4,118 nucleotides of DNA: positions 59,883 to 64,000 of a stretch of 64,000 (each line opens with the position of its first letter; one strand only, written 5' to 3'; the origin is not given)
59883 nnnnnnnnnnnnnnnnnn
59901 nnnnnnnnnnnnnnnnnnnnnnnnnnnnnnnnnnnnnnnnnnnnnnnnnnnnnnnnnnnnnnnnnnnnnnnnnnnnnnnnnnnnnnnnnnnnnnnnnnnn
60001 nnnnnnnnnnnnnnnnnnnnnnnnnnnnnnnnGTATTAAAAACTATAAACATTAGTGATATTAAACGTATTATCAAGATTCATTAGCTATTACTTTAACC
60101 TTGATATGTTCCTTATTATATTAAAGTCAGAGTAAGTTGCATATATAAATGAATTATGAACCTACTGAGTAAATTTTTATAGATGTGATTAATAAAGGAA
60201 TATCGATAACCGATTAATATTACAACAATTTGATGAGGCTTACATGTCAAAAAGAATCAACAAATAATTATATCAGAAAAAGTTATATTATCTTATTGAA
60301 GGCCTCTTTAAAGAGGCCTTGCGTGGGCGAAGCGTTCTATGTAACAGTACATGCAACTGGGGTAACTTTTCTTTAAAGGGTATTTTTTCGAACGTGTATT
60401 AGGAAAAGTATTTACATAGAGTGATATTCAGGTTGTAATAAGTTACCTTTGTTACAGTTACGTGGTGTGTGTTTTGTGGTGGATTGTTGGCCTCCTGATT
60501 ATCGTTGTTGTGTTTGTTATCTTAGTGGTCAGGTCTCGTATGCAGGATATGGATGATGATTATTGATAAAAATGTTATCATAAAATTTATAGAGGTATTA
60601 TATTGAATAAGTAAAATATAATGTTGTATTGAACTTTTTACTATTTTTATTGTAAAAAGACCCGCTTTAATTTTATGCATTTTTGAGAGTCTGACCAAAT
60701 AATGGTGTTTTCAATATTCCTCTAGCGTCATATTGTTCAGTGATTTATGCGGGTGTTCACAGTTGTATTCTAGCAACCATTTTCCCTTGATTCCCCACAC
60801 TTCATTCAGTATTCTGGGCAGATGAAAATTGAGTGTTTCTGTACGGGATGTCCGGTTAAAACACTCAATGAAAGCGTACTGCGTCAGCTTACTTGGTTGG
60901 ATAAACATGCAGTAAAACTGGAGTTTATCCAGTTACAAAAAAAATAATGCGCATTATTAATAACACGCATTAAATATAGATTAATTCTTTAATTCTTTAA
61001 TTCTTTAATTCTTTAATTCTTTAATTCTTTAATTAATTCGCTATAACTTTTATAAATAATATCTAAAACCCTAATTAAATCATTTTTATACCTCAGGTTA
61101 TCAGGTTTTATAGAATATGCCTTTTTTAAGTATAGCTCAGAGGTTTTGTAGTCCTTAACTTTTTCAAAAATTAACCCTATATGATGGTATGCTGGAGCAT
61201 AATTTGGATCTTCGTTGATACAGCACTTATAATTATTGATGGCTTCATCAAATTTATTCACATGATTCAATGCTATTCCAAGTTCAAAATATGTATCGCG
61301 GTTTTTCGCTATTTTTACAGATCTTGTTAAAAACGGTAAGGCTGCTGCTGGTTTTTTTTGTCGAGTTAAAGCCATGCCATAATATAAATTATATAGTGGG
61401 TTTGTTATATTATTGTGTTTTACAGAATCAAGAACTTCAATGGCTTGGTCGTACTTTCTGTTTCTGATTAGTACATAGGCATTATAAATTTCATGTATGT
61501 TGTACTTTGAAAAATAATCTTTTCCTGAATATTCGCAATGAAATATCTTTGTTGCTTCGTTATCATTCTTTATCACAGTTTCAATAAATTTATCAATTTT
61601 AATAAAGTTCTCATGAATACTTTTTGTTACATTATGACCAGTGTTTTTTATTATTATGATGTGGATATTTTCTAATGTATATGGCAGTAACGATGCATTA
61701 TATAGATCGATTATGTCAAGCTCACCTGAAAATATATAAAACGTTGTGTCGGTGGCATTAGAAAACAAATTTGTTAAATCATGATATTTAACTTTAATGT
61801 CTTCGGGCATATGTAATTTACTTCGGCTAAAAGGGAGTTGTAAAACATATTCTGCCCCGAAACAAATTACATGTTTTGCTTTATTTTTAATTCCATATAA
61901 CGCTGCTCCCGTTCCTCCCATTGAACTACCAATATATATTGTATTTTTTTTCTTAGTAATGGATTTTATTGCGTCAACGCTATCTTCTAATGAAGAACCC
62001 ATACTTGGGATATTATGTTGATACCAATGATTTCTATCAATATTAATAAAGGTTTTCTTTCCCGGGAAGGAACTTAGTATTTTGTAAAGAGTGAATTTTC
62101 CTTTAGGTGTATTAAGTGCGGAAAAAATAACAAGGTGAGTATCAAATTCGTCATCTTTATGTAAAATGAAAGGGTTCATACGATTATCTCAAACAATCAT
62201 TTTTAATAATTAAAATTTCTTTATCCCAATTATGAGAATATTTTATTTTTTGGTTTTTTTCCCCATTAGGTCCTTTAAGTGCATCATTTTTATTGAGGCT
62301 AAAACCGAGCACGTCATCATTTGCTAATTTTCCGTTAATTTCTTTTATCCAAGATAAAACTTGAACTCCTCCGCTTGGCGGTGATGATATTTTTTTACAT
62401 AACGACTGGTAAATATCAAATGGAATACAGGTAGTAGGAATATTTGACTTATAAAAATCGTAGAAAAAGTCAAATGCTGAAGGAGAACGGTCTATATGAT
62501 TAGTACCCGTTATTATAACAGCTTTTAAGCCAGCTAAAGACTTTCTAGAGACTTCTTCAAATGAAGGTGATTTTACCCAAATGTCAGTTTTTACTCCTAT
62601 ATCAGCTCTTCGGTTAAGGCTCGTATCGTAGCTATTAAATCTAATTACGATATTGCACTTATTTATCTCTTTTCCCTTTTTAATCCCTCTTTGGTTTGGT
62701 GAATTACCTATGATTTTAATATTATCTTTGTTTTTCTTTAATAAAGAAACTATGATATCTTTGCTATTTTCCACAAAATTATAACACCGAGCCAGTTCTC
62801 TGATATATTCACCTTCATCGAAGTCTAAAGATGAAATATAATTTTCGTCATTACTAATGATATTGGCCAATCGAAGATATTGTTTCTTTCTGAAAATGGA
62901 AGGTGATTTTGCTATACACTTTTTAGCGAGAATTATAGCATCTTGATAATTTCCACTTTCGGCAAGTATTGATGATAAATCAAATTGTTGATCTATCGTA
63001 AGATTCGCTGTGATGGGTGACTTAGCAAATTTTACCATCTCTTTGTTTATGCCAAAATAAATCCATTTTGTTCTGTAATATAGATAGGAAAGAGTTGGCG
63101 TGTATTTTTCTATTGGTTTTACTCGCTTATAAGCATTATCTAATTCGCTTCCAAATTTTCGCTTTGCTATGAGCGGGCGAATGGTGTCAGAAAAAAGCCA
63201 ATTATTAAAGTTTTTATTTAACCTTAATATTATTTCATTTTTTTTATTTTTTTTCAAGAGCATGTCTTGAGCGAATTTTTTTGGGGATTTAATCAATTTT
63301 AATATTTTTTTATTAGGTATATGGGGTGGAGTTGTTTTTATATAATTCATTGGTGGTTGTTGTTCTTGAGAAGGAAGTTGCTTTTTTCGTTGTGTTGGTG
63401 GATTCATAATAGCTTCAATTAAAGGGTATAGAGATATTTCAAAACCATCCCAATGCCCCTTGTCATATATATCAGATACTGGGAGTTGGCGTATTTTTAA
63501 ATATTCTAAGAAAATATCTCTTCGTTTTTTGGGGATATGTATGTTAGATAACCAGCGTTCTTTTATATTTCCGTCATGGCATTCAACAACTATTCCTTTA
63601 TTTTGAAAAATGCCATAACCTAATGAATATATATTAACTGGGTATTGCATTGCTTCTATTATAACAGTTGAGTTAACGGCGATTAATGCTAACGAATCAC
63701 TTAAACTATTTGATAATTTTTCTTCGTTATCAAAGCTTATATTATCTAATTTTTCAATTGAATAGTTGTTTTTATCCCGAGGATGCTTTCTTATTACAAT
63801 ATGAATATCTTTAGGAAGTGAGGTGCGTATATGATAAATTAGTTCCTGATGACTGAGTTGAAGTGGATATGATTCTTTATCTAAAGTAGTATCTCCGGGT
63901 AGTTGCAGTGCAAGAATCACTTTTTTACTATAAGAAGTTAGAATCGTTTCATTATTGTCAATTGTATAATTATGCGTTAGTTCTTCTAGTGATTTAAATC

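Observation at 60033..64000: Strongly AT-rich foreign-looking segment after gspM, with an IS3-family remnant and two island-type genes where kpsM/kpsT-type capsule export genes might be expected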

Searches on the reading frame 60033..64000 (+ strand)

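Call 11: search_protein_families(proteins=[L001:22155-25421:-], library=ncbifam, max_evalue=0.01)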
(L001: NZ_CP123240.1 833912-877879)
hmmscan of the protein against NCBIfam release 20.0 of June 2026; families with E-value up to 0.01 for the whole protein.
L001:22155-25421:- (1089 aa): 16 families
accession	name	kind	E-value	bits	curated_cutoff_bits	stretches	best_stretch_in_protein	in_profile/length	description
NF047684.1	TeichurnBiosyTuaC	equivalog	2.4e-09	36.6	550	1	157-308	222-373/391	teichuronic acid biosynthesis protein TuaC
NF050063.1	ProtGlycPglJ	equivalog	4.3e-09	36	500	1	149-255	189-296/363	N-acetylgalactosamine-N,N'-diacetylbacillosaminyl-diphospho-undecaprenol 4-alpha-N-acetylgalactosaminyltransferase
TIGR03999.1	thiol_BshA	equivalog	4.7e-08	32.4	273.7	1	201-284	251-333/375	N-acetyl-alpha-D-glucosaminyl L-malate synthase BshA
NF046085.1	XrtY_assoc_Gly1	equivalog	7.3e-07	28.4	400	1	151-280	206-340/387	XrtY-associated glycosyltransferase XYAG1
TIGR03449.1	mycothiol_MshA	equivalog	7.5e-07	28.4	462.5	1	156-260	222-339/406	D-inositol-3-phosphate glycosyltransferase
TIGR02149.1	glgA_Coryne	subfamily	8.3e-07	28.5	302.4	1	156-266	206-325/391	glycogen synthase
TIGR04157.1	glyco_rSAM_CFB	subfamily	2.9e-06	26.5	400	1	157-267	230-343/406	TIGR04157 family glycosyltransferase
NF038295.1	EPS_HpsP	equivalog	3.9e-06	26.1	550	1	156-253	209-316/388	hormogonium polysaccharide biosynthesis glycosyltransferase HpsP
NF041876.1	EPS_EpsE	equivalog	3.3e-05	23.3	400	1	155-261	215-332/389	exopolysaccharide biosynthesis GT4 family glycosyltransferase EpsE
TIGR04396.2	surf_polysacc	subfamily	0.00033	19.9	125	1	544-602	219-279/427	surface carbohydrate biosynthesis protein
TIGR04348.1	TIGR04348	equivalog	0.00046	19.3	300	1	151-258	134-246/310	selenoneine biosynthesis selenosugar synthase SenB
NF053787.1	GlcN_PG_synth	equivalog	0.0014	17.6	480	1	157-284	200-321/361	N-acetylglucosaminyl phosphatidylglycerol synthase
NF041010.1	glycosy_Agl16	equivalog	0.0023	16.8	575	1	153-252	179-281/352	glycosylation protein Agl16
TIGR03088.1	stp2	hypoth_equivalog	0.0028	16.8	409.05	1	154-278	194-327/374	TIGR03088 family PEP-CTERM/XrtA system glycosyltransferase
TIGR02095.1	glgA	subfamily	0.0065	15.2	328.45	0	157-260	297-404/477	glycogen/starch synthase, ADP-glucose type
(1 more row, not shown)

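Call 12: search_solved_structures(query=L001:22155-25421:-, max_evalue=1, show_alignments=3)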
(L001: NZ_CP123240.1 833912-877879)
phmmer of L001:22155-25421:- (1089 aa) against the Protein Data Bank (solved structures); distinct sequences matched with E-value up to 1: 43.
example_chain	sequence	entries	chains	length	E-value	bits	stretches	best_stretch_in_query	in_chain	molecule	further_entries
6kih_A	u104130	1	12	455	1.4e-07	33.1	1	156-282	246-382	Tll1590 protein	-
4n9w_A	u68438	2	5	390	0.0009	20.4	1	157-282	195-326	GDP-mannose-dependent alpha-(1-2)-phosphatidylinositol mannosyltransferase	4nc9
2gej_A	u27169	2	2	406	0.00097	20.3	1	157-282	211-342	PHOSPHATIDYLINOSITOL MANNOSYLTRANSFERASE (PimA)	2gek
6tvp_A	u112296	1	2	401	0.0023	19.1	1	219-289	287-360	Alpha-maltose-1-phosphate synthase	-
2f9f_A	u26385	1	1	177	0.01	16.9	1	205-267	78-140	first mannosyl transferase (wbaZ-1)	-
9m88_C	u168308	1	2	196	0.037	15.1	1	156-283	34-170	Glycogen synthase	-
2bfw_A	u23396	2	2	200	0.039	15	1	156-283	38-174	GLGA GLYCOGEN SYNTHASE | PGS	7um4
5bo6_A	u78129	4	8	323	0.061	14.3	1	877-968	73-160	Sia-alpha-2,3-Gal-beta-1,4-GlcNAc-R:alpha 2,8-sialyltransferase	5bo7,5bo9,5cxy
5bo8_A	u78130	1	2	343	0.068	14.2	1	877-968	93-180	Sia-alpha-2,3-Gal-beta-1,4-GlcNAc-R:alpha 2,8-sialyltransferase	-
2jjm_A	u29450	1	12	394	0.11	13.5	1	202-262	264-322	GLYCOSYL TRANSFERASE, GROUP 1 FAMILY PROTEIN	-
3mbo_A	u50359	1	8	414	0.12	13.4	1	202-262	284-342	Glycosyltransferase, group 1 family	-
3l01_A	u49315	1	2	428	0.21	12.5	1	157-282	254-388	GlgA glycogen synthase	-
3fro_A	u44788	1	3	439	0.22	12.5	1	157-282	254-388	GlgA glycogen synthase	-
2bis_A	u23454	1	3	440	0.22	12.5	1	157-282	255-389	GLGA GLYCOGEN SYNTHASE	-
7br3_A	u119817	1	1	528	0.24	12.4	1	157-284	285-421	Gonadotropin-releasing hormone receptor,GlgA glycogen synthase,Gonadotropin-releasing horm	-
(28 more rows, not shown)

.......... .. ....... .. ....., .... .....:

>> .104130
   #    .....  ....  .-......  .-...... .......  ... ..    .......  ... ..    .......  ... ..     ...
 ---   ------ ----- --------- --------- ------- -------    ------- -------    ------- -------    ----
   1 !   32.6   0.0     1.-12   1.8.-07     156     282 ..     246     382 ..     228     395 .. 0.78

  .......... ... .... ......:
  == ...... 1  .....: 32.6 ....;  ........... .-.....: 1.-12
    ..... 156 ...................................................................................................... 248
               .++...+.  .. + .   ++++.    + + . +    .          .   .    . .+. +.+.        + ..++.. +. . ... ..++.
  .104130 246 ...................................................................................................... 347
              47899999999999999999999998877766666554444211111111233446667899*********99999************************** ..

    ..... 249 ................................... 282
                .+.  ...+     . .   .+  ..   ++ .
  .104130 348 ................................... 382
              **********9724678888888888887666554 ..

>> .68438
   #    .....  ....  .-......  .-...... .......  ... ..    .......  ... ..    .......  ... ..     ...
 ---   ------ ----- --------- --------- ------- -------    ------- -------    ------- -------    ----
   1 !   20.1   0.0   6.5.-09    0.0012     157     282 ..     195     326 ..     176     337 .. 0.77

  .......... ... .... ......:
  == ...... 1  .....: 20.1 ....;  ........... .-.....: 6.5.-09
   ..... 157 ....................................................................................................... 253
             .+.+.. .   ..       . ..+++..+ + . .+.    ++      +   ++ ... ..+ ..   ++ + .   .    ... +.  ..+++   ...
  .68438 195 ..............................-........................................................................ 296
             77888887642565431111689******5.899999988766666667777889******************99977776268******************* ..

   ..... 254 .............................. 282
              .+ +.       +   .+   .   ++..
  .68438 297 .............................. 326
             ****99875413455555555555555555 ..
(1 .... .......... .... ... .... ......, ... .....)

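Call 13: profile_search(protein=L001:22155-25421:-)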
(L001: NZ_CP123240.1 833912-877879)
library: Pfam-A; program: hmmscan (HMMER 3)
A. the first sequence (1089 residues): domains with independent E <= 10: 6; with E <= 0.001: 4
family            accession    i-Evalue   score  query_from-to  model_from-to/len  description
Glycos_transf_1   PF00534.26    4.6e-17    62.5     153-261        14-129/172  Glycosyl transferases group 1
Glyco_trans_1_4   PF13692.12    5.1e-16    59.7     156-283         3-136/142  Glycosyl transferases group 1
Glyco_transf_29   PF00777.23    7.7e-06    25.9     913-966        58-111/272  Glycosyltransferase family 29 (sialyltransferase)
GT4-conflict      PF20706.3     0.00017    21.2     205-259       261-316/385  Family 4 Glycosyltransferase in conflict systems
Capsule_synth     PF05159.20     0.0023    17.9     477-636       113-283/310  Capsule polysaccharide biosynthesis protein
TPR_2             PF07719.23       0.54    11.0     824-852         5-33/34  Tetratricopeptide repeat

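Call 28: find_homologous_proteins(query=L001:22155-25421:-, max_evalue=0.00001)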
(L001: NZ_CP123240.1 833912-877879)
Query L001:22155-25421:- (1089 aa): 16 proteins with E <= 0.00001 among 8000 candidates.
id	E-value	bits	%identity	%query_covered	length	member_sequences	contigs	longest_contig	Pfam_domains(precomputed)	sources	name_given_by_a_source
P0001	0.0e+0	2423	100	98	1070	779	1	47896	PF00534.27,PF00777.24,PF13692.13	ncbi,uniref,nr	ncbi:glycosyltransferase family 29 protein [Escherichia coli]|uniref:glycosyltransferase family 29 p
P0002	0.0e+0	1384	57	100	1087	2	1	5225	PF00534.27,PF00777.24,PF20706.4,PF13692.13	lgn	-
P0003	0.0e+0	1382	57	100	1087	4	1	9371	PF00534.27,PF00777.24,PF13692.13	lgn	-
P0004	0.0e+0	1346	56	100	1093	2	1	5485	PF00534.27,PF00777.24,PF20706.4,PF13692.13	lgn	-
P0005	0.0e+0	1334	55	100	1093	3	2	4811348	PF00534.27,PF00777.24,PF20706.4,PF13692.13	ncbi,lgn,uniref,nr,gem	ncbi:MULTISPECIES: glycosyltransferase family 29 protein [unclassified Leclercia]|uniref:glycosyltra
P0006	0.0e+0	1314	55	100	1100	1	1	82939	PF00534.27,PF13692.13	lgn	-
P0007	2.2e-298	1011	44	99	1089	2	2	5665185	PF00534.27,PF00777.24,PF13692.13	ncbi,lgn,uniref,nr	ncbi:Glycosyl transferases group 1 [compost metagenome]|uniref:glycosyltransferase family 29 protein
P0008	1.7e-295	1001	46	100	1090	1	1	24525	PF00534.27,PF05159.21,PF00777.24,PF13692.13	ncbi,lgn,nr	ncbi:MAG: glycosyltransferase family 29 protein [Gammaproteobacteria bacterium]|nr:glycosyltransfera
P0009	4.8e-288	977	43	99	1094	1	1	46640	PF00534.27,PF00777.24,PF13692.13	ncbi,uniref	ncbi:glycosyltransferase family 29 protein [Pseudomonas hunanensis]|uniref:glycosyltransferase famil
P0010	1.4e-285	968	43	99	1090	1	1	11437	PF00534.27,PF00777.24,PF13692.13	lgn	-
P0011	5.9e-284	963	43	99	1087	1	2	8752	PF00534.27,PF05159.21,PF00777.24,PF13692.13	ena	-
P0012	1.2e-280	952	44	99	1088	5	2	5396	PF00534.27,PF00777.24,PF13692.13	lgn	-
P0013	5.4e-274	930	41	99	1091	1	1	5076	PF00534.27,PF05159.21,PF13692.13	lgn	-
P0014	5.3e-262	890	41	99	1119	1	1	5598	PF00534.27,PF00777.24,PF13692.13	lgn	-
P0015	7.0e-244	830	54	63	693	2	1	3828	PF00534.27,PF20706.4,PF13692.13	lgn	-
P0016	7.9e-62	228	27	62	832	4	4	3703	PF00534.27,PF05159.21,PF13692.13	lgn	-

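Call 34: find_encoding_contigs(protein=P0009, flank=10000, max_places=2)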
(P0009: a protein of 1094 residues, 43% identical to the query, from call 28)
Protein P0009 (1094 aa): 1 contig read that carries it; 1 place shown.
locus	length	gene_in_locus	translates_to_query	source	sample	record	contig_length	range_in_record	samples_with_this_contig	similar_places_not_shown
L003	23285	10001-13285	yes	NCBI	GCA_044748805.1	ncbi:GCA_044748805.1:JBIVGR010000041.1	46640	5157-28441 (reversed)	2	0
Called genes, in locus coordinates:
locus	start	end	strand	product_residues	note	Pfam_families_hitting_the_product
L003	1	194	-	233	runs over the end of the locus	PF00215:OMPdecase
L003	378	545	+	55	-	PF11446:DUF2897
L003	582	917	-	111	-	PF12836:HHH_3, PF03934:T2SSK (weak), PF00633:HHH (faint)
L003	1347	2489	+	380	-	PF02350:Epimerase_2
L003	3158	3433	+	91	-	PF11275:DUF3077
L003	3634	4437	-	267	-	-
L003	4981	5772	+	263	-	PF01061:ABC2_membrane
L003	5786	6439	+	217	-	PF00005:ABC_tran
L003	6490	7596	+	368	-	-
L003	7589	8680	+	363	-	PF02563:Poly_export, PF10531:SLBB (weak), PF22461:SLBB_2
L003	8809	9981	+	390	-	PF00515:TPR_1 (faint), PF07719:TPR_2 (faint), PF13181:TPR_8 (faint), PF13424:TPR_12 (faint), PF13428:TPR_14 (faint), PF13431:TPR_17 (faint), PF13414:TPR_11 (weak), PF13432:TPR_16 (weak), +1 more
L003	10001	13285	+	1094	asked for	PF00534:Glycos_transf_1, PF13692:Glyco_trans_1_4, PF00777:Glyco_transf_29 (weak)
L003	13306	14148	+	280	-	PF00793:DAHP_synth_1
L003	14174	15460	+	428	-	PF02348:CTP_transf_3, PF12804:NTP_transf_3, PF00702:Hydrolase (faint), PF08282:Hydrolase_3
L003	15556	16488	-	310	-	PF13580:SIS_2 (faint), PF01380:SIS, PF00571:CBS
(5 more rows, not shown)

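Call 35: find_encoding_contigs(protein=P0005, flank=10000, max_places=2)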
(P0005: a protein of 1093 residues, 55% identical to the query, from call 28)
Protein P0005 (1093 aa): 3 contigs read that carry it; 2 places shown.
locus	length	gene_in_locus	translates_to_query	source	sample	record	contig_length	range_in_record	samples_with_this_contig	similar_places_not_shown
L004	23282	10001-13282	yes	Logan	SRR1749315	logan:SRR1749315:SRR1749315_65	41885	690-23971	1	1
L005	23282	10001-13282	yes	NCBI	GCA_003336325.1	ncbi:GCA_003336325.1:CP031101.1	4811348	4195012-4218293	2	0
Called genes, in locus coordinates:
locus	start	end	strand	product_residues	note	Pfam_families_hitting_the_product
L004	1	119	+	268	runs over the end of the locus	?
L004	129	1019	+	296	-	PF02311:AraC_binding (weak), PF07883:Cupin_2, PF00165:HTH_AraC (faint), PF12833:HTH_18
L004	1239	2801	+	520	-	PF11794:HpaB_N, PF03241:HpaB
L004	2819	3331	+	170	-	PF01613:Flavin_Reduct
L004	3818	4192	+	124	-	-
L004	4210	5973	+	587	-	PF02563:Poly_export, PF10531:SLBB (faint), PF22461:SLBB_2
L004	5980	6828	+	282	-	PF01061:ABC2_membrane, PF12698:ABC2_membrane_3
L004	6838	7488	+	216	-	PF00005:ABC_tran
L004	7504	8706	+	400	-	-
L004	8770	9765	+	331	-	PF01380:SIS, PF00571:CBS (weak)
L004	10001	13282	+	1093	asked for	PF00534:Glycos_transf_1, PF13692:Glyco_trans_1_4, PF20706:GT4-conflict (weak), PF00777:Glyco_transf_29 (weak)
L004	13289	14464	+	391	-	PF25063:ARM_TT21_C (faint), PF07719:TPR_2 (faint), PF13181:TPR_8 (faint), PF13424:TPR_12 (weak), PF00515:TPR_1 (weak)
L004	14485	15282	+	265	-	PF00793:DAHP_synth_1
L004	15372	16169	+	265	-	PF02348:CTP_transf_3, PF12804:NTP_transf_3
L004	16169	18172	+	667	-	PF05159:Capsule_synth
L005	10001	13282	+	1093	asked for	PF00534:Glycos_transf_1, PF13692:Glyco_trans_1_4, PF20706:GT4-conflict (weak), PF00777:Glyco_transf_29 (weak)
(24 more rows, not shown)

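Call 51: search_solved_structures(query=A1, max_evalue=10, show_alignments=0)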
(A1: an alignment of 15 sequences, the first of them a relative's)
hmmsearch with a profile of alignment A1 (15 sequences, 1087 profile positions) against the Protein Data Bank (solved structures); distinct sequences matched with E-value up to 10: 81 (the best 60 are shown).
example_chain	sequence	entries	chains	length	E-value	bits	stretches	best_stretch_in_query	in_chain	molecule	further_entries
6kih_A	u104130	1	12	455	1.9e-14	56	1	157-289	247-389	Tll1590 protein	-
9m88_C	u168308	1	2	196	1e-10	43.7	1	152-304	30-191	Glycogen synthase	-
2bfw_A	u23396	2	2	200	1.1e-10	43.6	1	152-304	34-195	GLGA GLYCOGEN SYNTHASE | PGS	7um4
6hll_A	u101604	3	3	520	1.3e-10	43.3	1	153-314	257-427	Substance-P receptor,GlgA glycogen synthase,Substance-P receptor | Substance-P receptor,Substance-P receptor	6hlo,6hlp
7w41_A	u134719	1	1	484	1.5e-10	43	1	153-313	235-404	Gastrin-releasing peptide receptor,GlgA glycogen synthase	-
6tpg_A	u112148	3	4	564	1.6e-10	43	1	153-314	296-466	Orexin receptor type 2,GlgA glycogen synthase,Hypocretin receptor-2 | Orexin receptor type 2,GlgA glycogen synthase,Orexin receptor type 2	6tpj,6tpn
6e59_A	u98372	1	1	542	1.6e-10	42.9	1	153-313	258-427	Substance-P receptor, GlgA glycogen synthase, Substance-P receptor chimera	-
4s0v_A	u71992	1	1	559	1.6e-10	42.9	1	153-313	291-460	Human Orexin receptor type 2 fusion protein to P. abysii Glycogen Synthase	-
5wqc_A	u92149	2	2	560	1.7e-10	42.9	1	153-313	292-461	Orexin receptor type 2,GlgA glycogen synthase,Orexin receptor type 2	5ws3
8kig_R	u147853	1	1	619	3.4e-10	41.9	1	153-313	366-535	Soluble cytochrome b562,Melanocortin receptor 3,GlgA glycogen synthase,Fusion protein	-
8iyx_C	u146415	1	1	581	3.5e-10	41.8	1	153-313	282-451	Probable G-protein coupled receptor 34,Probable G-protein coupled receptor 34,YL-365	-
6v9s_A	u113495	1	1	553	3.6e-10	41.8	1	153-312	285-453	Orexin receptor type 1,GlgA glycogen synthase chimera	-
4zj8_A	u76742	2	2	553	3.6e-10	41.8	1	153-312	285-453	human OX1R fusion protein to P.abysii glycogen synthase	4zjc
6kqi_A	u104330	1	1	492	3.8e-10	41.7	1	153-310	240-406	Cannabinoid receptor 1,GlgA glycogen synthase,Cannabinoid receptor 1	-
5u09_A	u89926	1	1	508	4.3e-10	41.5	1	153-310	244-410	Cannabinoid receptor 1,GlgA glycogen synthase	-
5bo6_A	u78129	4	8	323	4.4e-05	25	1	875-963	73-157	Sia-alpha-2,3-Gal-beta-1,4-GlcNAc-R:alpha 2,8-sialyltransferase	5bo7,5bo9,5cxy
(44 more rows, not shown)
